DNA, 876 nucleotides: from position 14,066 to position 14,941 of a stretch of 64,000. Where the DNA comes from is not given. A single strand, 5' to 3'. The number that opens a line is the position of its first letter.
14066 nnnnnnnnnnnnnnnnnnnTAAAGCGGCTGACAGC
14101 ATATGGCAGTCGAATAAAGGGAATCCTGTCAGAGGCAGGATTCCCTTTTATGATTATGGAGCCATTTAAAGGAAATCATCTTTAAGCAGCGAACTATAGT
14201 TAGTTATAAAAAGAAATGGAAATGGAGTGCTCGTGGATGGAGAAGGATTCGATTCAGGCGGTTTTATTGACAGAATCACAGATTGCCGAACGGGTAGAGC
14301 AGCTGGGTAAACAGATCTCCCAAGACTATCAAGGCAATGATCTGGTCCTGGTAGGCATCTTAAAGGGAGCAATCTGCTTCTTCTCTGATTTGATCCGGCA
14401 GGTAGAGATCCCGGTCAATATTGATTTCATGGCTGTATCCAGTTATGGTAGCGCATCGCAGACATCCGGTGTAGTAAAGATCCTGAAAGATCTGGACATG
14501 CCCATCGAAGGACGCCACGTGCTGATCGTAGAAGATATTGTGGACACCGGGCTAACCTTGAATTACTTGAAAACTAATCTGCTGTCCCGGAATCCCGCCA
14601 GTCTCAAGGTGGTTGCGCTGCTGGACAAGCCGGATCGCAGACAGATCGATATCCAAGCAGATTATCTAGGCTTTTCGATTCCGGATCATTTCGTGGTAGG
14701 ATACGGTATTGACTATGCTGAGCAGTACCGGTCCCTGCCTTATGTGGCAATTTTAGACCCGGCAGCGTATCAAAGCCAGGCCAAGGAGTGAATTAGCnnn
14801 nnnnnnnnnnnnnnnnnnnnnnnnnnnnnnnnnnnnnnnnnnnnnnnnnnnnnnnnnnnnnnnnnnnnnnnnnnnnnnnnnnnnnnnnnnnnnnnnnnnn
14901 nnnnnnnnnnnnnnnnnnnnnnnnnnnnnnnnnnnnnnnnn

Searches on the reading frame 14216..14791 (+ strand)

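Call 89: search_protein_families(library=pfam, proteins=[window:14216-14791:+], max_evalue=0.001)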
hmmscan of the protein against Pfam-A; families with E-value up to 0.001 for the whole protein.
window:14216-14791:+ (191 aa): 1 family
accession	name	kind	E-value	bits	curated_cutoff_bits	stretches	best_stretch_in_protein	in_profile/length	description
PF00156.33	Pribosyltran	-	3.6e-28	98.3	26.3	1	20-167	8-157/158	Phosphoribosyl transferase domain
